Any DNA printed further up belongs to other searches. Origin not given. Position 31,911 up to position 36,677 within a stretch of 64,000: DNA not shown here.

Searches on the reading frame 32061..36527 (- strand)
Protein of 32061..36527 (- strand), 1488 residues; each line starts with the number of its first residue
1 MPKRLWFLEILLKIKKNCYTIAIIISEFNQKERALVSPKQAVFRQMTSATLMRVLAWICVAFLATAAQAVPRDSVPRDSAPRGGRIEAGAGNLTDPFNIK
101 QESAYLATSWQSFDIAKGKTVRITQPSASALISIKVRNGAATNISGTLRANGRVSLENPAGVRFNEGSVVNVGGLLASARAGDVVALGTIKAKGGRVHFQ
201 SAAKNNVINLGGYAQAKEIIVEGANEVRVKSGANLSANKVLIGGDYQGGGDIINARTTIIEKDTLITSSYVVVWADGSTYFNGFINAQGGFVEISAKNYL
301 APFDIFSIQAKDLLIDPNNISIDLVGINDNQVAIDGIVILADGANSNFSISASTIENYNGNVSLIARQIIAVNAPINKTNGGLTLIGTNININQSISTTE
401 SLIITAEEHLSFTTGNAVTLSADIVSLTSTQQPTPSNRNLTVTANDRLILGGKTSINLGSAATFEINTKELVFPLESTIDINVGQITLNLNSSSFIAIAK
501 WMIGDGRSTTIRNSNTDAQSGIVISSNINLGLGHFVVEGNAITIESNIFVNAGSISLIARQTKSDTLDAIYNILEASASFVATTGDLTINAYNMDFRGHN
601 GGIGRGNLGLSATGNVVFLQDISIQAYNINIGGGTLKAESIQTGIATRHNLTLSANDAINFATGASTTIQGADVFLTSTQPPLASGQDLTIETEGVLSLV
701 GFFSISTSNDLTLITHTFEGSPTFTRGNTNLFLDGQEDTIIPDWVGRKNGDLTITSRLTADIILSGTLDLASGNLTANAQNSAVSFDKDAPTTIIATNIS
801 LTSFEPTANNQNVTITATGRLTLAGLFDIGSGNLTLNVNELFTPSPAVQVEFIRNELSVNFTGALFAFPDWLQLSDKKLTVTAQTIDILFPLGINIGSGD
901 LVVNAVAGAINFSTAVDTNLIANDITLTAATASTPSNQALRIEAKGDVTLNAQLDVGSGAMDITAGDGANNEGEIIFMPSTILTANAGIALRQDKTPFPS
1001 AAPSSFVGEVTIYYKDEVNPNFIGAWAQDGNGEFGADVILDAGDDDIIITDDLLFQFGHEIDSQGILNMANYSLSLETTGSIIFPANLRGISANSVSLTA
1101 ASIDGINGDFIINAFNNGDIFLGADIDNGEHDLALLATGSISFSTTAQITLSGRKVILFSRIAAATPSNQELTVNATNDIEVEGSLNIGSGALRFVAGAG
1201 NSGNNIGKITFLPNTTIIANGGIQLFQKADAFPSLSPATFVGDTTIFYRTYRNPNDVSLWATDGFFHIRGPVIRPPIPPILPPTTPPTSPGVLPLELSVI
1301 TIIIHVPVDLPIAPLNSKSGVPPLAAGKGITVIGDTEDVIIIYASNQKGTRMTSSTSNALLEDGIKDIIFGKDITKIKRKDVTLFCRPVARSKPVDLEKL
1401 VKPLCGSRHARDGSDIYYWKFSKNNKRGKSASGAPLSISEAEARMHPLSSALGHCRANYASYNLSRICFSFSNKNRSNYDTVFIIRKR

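Call 40: find_homologous_proteins(query=window:32061-36527:-, max_evalue=1e-30)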
Query window:32061-36527:- (1488 aa): 17 proteins with E <= 1e-30 among 8000 candidates.
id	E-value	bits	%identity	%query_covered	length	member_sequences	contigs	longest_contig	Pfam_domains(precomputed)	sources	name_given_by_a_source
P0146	0.0e+0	3205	99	100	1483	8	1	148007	PF05860.20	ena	-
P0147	1.1e-234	801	38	59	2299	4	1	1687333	PF05860.20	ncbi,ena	-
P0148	2.2e-163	564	38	60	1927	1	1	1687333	PF05860.20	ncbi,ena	-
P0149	6.1e-161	556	38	60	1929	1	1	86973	PF05860.20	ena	-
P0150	1.1e-158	549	38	60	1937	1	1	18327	PF05860.20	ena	-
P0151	1.9e-158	548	37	60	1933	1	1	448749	PF05860.20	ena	-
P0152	4.8e-156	540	34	74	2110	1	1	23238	PF05860.20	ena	-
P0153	2.7e-155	538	37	60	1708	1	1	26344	PF05860.20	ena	-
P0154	8.9e-143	496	52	26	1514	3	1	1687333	PF05860.20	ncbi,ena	-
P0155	1.1e-116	409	54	22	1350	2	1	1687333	PF05860.20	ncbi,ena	-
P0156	1.2e-75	274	47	25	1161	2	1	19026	PF05860.20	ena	-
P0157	1.6e-57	214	45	20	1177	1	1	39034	PF05860.20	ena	-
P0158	6.6e-44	168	25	57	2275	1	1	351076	PF05860.20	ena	-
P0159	4.3e-43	166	30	25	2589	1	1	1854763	PF05860.20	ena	-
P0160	1.4e-39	154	29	28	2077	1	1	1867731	-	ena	-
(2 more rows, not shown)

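Call 41: list_cluster_members(proteins=[P0146, P0147, P0154, P0155, P0156, P0148])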
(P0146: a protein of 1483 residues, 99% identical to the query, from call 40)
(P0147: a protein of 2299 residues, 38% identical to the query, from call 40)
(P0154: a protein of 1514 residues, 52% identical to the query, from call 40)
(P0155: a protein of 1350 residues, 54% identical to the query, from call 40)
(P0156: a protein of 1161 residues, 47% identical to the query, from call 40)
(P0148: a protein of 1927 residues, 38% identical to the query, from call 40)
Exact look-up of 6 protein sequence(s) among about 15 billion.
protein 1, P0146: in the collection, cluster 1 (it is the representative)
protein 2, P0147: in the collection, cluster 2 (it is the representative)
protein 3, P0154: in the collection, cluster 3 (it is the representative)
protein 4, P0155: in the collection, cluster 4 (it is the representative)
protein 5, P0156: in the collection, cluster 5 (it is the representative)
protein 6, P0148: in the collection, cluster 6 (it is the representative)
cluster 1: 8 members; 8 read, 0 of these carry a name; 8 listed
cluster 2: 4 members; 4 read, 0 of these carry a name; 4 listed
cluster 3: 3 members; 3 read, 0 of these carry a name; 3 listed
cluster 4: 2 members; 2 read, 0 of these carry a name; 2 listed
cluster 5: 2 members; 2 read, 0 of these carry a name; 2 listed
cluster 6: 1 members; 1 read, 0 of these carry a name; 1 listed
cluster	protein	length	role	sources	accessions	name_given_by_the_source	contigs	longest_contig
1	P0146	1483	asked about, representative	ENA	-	-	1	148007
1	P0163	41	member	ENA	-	-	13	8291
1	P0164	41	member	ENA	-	-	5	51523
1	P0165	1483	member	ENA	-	-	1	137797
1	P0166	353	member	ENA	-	-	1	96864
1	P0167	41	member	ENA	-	-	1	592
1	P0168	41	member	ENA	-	-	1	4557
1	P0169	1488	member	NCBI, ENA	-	-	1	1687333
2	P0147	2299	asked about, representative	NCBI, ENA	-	-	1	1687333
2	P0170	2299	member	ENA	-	-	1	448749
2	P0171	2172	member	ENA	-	-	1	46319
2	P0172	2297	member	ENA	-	-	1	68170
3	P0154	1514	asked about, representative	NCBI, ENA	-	-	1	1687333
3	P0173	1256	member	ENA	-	-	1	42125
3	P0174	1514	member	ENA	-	-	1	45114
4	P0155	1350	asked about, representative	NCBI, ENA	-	-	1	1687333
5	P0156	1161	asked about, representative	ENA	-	-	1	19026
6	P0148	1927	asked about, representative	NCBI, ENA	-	-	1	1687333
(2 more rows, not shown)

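Call 42: find_encoding_contigs(protein=P0146, flank=10000, max_places=5)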
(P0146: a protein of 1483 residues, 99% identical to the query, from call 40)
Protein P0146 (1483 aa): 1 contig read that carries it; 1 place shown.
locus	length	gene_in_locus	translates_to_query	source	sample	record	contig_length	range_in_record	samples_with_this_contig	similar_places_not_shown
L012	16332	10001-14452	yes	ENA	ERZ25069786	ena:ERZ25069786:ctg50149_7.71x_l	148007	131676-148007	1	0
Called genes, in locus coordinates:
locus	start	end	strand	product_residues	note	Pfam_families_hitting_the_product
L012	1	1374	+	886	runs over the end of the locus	PF05860:TPS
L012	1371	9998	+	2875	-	-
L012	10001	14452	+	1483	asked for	PF05860:TPS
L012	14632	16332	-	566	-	?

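Call 43: find_encoding_contigs(protein=P0165, flank=10000, max_places=5)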
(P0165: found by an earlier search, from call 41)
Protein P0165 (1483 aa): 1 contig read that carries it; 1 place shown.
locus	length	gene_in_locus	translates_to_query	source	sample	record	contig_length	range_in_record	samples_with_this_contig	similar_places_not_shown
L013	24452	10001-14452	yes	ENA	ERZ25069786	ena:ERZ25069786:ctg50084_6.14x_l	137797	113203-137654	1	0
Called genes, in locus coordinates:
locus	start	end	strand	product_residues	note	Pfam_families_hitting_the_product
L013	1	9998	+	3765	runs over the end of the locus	PF05860:TPS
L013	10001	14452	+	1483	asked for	PF05860:TPS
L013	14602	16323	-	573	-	PF03235:GmrSD_N, PF07510:GmrSD_C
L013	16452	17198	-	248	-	PF00106:adh_short, PF08659:KR, PF13561:adh_short_C2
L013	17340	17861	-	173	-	-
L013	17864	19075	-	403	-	PF02384:N6_Mtase (weak), PF07669:Eco57I, PF05175:MTS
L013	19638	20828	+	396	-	PF00009:GTP_EFTU, PF03144:GTP_EFTU_D2, PF03143:GTP_EFTU_D3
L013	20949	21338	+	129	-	PF00584:SecE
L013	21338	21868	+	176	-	PF02357:NusG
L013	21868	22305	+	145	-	PF03946:Ribosomal_L11_N, PF00298:Ribosomal_L11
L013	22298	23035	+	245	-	PF00687:Ribosomal_L1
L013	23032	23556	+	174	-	PF00466:Ribosomal_L10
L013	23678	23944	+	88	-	PF00542:Ribosomal_L12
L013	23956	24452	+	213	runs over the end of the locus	?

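Call 52: find_encoding_contigs(protein=P0170, flank=10000, max_places=5)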
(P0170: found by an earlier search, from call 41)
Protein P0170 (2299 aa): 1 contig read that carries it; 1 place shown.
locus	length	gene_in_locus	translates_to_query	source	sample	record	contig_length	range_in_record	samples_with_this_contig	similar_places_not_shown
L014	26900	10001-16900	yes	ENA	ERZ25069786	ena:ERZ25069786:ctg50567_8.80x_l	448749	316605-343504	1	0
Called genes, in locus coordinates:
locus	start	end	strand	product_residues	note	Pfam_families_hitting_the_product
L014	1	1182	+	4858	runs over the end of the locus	-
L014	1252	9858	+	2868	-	PF05860:TPS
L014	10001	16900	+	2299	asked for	PF05860:TPS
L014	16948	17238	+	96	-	PF03960:ArsC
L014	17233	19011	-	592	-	PF00501:AMP-binding, PF13193:AMP-binding_C (weak)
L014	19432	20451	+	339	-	PF09335:VTT_dom, PF02600:DsbB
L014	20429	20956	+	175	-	PF03232:COQ7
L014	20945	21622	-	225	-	PF02230:Abhydrolase_2, PF00561:Abhydrolase_1 (faint), PF01738:DLH, PF00326:Peptidase_S9 (faint), PF20434:BD-FAE (faint)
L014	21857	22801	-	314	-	PF01012:ETF, PF00766:ETF_alpha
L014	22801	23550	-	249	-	PF01012:ETF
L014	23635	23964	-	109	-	PF02410:RsfS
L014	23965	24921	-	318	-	PF10017:Methyltransf_33, PF13649:Methyltransf_25 (weak)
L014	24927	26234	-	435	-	PF12867:DinB_2 (weak), PF03781:FGE-sulfatase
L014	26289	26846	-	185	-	PF01467:CTP_transf_like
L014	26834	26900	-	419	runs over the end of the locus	PF00171:Aldedh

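Call 81: search_protein_families(library=pfam, proteins=[window:32061-36527:-], max_evalue=0.01)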
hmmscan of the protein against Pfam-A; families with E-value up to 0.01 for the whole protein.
window:32061-36527:- (1488 aa): 2 families
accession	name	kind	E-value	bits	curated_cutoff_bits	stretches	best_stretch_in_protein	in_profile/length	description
PF05860.19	TPS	-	3.3e-12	47.3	33.5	1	98-267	24-198/252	TPS secretion domain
PF23924.1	DUF7263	-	0.00088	19.4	27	0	119-163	132-175/222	Family of unknown function (DUF7263)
